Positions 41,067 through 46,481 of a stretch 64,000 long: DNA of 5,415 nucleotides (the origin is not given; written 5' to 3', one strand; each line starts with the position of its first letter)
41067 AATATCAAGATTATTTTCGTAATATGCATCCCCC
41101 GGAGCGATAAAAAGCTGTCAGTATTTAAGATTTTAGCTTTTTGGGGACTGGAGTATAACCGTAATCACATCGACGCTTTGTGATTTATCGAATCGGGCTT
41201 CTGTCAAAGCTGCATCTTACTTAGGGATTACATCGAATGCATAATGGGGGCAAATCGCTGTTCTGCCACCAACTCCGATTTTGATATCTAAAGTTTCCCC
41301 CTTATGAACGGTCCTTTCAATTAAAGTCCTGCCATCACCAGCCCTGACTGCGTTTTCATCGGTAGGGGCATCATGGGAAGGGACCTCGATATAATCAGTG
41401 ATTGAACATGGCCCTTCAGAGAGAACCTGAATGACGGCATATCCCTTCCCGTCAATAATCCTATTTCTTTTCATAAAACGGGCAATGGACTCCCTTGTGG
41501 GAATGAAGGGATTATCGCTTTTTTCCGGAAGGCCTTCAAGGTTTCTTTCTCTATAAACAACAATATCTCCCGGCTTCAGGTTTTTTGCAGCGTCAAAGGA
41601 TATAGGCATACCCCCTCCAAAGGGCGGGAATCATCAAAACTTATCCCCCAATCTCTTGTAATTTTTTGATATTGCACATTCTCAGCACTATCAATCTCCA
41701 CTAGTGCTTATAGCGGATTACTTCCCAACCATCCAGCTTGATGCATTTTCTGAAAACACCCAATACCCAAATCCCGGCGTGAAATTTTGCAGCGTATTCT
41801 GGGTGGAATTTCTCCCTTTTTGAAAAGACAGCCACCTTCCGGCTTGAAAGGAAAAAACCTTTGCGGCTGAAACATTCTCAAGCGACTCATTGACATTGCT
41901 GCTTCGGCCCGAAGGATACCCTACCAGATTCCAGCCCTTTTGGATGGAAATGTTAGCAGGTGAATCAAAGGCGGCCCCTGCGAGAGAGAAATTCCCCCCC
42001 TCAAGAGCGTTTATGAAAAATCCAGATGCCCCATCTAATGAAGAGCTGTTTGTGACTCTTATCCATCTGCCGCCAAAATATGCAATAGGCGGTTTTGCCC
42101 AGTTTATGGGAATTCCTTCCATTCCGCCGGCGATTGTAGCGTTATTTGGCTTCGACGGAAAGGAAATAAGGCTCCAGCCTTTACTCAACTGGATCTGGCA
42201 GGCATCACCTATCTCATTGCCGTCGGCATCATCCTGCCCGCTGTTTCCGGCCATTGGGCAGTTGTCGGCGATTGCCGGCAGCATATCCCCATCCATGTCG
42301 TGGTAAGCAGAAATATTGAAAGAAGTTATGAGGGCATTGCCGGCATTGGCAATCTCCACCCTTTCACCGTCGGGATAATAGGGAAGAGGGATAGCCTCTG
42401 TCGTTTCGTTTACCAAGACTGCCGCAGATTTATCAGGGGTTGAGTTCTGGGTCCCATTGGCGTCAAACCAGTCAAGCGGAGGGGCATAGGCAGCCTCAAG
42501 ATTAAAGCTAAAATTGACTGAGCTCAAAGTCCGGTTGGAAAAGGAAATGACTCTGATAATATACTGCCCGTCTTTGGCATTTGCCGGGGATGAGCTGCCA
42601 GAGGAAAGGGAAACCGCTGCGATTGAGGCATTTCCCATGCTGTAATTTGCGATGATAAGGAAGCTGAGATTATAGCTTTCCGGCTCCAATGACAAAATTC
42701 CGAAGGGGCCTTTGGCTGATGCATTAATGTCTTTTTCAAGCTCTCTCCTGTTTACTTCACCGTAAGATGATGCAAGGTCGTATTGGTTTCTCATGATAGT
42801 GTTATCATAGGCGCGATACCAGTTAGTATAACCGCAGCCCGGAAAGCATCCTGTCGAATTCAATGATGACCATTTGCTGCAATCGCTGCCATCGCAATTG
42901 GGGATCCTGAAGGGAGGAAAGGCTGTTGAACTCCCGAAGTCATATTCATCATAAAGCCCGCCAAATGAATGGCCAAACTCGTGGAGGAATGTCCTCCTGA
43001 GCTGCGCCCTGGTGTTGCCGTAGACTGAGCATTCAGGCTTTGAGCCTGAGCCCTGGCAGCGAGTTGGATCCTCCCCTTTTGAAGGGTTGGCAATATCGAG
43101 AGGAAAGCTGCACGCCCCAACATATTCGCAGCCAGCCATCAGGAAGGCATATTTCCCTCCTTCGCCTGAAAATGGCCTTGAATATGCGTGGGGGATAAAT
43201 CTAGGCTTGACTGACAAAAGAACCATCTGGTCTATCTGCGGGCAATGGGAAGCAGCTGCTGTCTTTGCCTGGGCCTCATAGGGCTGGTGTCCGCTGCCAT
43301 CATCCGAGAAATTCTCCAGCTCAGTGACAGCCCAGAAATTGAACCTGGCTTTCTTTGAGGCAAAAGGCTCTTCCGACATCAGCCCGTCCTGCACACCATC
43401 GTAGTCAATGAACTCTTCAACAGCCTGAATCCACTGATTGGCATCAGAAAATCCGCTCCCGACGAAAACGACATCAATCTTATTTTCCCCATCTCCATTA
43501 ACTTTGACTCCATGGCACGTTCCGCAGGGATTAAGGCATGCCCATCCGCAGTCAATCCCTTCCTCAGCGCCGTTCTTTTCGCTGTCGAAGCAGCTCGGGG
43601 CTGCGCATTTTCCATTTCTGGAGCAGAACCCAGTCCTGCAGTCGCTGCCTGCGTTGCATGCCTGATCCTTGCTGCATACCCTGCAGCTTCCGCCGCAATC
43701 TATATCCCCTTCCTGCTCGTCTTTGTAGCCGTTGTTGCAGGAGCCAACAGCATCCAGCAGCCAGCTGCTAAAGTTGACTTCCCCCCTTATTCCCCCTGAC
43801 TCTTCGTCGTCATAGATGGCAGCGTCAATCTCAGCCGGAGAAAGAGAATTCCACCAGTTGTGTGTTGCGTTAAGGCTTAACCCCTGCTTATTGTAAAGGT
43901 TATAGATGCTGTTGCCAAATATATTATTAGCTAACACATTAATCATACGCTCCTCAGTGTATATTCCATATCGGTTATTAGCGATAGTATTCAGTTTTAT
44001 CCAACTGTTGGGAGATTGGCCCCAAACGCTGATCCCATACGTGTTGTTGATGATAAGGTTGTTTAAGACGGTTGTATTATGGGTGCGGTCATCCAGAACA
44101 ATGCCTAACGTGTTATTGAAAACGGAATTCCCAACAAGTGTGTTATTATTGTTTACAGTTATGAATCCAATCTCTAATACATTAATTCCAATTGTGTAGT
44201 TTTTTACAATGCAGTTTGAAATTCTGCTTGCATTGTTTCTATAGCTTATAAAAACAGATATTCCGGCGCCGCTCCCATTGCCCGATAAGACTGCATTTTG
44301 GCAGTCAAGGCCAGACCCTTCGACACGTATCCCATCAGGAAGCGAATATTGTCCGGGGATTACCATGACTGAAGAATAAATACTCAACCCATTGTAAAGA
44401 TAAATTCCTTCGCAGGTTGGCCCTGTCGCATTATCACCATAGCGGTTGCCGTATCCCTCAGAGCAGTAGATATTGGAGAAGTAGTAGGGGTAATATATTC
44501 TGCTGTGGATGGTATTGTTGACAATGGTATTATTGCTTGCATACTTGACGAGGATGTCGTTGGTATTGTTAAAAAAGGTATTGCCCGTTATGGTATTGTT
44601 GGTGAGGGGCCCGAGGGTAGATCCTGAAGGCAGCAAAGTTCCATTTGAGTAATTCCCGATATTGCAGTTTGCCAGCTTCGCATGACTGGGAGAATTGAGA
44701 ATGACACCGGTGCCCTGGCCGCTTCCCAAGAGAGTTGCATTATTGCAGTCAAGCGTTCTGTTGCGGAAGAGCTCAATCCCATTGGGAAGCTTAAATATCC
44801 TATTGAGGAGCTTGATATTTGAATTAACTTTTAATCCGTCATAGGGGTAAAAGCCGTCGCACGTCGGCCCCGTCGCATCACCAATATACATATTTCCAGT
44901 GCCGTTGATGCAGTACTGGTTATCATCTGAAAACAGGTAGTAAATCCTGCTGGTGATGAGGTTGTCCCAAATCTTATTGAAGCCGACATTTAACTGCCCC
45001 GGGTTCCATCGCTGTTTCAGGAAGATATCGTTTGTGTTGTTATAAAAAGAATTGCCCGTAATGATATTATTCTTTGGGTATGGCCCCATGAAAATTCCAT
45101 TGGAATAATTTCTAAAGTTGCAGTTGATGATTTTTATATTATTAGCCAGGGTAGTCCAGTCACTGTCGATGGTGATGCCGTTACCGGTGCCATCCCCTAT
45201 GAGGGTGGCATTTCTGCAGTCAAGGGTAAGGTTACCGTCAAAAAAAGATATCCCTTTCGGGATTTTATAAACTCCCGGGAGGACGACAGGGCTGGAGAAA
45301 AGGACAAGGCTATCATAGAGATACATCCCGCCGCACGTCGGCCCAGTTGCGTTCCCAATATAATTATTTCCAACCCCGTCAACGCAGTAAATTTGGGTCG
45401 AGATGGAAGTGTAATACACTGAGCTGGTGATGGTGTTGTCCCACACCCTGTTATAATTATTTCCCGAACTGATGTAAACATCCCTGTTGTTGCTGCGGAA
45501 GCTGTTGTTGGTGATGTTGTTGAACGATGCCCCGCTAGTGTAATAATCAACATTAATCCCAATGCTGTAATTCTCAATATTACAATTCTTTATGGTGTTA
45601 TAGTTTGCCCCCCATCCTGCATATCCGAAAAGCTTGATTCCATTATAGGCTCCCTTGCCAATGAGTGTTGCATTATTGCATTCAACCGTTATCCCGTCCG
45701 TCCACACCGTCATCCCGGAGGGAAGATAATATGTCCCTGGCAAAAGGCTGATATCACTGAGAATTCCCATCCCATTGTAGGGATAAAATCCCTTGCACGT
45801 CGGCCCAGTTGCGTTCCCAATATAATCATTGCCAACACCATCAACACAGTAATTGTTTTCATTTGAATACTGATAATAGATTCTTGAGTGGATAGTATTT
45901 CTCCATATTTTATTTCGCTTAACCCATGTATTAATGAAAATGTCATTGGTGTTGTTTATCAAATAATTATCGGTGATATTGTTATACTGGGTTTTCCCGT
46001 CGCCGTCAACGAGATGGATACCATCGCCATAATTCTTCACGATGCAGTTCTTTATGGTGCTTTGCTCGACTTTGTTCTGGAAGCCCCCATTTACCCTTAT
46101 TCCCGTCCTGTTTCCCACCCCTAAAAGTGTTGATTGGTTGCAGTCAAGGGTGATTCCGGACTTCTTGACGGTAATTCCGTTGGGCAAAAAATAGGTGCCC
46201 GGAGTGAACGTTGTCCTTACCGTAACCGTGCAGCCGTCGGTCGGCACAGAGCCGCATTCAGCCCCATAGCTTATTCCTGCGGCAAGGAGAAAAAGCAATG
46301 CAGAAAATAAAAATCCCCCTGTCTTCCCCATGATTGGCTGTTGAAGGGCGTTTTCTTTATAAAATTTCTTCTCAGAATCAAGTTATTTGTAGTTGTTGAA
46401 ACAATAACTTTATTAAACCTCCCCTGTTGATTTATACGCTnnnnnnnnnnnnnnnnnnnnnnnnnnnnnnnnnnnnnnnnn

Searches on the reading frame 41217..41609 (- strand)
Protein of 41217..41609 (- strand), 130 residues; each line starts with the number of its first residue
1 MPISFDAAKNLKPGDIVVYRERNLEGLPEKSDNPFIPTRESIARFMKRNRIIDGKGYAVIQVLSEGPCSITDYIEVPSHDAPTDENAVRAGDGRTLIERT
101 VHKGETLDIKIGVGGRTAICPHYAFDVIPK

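Call 22: search_protein_families(library=pfam, proteins=[window:41217-41609:-], max_evalue=0.001)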
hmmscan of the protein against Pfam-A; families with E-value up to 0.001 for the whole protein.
window:41217-41609:- (130 aa): 0 families

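Call 51: list_cluster_members(proteins=[window:41220-41609:-, window:36052-36771:+, window:46441-47958:+, window:41711-41896:-])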
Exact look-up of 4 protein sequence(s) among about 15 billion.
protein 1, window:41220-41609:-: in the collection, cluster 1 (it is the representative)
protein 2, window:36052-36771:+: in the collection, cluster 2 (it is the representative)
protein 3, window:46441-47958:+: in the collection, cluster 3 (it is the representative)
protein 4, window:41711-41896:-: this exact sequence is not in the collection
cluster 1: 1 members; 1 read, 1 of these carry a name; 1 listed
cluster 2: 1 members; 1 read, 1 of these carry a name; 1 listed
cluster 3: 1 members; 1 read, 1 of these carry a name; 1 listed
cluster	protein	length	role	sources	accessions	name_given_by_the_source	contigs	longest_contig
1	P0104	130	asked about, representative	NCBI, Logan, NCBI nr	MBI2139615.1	hypothetical protein HYU14_01715 [Candidatus Woesearchaeota archaeon] | hypothetical protein [Candidatus Woesearchaeota archaeon]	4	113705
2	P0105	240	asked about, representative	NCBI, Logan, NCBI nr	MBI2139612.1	V-type ATP synthase subunit D [Candidatus Woesearchaeota archaeon]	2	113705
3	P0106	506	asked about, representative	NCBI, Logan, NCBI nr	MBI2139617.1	proline--tRNA ligase [Candidatus Woesearchaeota archaeon]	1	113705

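Call 52: find_encoding_contigs(protein=window:41217-41609:-, flank=10000, max_places=10)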
Protein window:41217-41609:- (130 aa): 4 contigs read that carry it; 4 places shown.
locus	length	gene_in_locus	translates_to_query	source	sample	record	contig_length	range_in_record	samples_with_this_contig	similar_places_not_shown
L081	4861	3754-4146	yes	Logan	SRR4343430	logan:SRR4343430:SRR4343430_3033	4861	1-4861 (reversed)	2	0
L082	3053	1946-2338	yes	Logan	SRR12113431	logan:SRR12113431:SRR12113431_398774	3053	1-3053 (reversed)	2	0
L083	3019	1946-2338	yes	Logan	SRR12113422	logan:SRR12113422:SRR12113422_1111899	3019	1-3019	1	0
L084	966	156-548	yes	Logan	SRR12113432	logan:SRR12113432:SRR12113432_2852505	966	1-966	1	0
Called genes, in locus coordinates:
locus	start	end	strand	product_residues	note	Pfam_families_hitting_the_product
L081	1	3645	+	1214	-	?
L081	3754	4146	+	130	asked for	-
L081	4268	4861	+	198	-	?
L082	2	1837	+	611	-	?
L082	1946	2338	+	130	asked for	-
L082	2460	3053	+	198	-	?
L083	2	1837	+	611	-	?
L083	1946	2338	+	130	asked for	-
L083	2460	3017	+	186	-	?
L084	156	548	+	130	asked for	-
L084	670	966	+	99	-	?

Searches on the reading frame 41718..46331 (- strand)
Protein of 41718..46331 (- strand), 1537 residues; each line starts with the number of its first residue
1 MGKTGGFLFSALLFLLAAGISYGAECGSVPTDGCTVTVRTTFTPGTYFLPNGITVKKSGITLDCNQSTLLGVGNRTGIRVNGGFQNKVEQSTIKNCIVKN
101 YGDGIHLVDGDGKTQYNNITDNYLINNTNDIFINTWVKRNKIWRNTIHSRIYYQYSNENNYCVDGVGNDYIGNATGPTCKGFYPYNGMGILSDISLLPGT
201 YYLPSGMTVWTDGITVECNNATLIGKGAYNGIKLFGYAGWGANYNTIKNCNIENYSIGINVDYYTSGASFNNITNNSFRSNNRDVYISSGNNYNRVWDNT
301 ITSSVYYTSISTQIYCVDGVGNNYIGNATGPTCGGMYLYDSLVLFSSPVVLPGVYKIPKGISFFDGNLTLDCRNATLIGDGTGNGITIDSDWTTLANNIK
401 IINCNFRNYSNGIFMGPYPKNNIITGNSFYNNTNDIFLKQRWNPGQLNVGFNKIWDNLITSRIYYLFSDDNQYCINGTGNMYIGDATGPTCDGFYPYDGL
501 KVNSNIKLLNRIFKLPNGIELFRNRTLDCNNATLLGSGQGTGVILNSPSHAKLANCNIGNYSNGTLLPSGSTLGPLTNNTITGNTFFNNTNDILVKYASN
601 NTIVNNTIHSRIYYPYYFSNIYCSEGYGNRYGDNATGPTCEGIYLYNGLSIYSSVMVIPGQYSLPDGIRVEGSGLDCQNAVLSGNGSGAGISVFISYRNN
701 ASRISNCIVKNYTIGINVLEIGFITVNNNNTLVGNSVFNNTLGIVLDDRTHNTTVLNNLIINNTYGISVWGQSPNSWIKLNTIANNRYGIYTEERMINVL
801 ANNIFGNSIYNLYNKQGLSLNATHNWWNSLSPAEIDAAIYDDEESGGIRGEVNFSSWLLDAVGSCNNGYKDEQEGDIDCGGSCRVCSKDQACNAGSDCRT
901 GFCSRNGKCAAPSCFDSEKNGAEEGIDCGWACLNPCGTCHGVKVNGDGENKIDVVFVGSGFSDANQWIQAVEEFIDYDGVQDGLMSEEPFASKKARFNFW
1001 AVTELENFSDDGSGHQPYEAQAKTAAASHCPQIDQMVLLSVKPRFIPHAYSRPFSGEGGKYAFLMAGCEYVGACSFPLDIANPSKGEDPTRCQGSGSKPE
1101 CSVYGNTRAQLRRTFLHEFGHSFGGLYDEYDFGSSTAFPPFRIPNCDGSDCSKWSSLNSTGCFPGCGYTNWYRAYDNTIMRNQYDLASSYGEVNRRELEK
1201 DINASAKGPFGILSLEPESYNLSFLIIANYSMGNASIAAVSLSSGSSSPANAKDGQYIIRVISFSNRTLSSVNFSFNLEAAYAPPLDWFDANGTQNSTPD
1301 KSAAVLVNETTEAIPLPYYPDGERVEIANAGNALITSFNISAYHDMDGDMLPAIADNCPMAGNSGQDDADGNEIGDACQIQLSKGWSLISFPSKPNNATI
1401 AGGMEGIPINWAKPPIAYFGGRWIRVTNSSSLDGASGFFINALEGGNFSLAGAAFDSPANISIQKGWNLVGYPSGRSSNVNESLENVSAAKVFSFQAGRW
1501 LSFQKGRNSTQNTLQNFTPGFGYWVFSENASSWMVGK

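Call 5: search_protein_families(library=pfam, proteins=[window:41718-46331:-], max_evalue=0.01)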
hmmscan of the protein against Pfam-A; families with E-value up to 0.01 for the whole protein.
window:41718-46331:- (1537 aa): 4 families
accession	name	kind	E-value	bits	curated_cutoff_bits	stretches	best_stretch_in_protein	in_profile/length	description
PF05048.19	NosD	-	1.4e-18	67.6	23.6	2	665-822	16-158/212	Periplasmic copper-binding protein (NosD)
PF13229.12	Beta_helix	-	7.8e-17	61.8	25.9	2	518-648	2-123/158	Right handed beta helix region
PF09471.16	Peptidase_M64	-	1.3e-07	31.5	26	1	945-1139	6-169/302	IgA Peptidase M64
PF02412.23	TSP_3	-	0.0033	17.5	25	0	1345-1366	15-36/36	Thrombospondin type 3 repeat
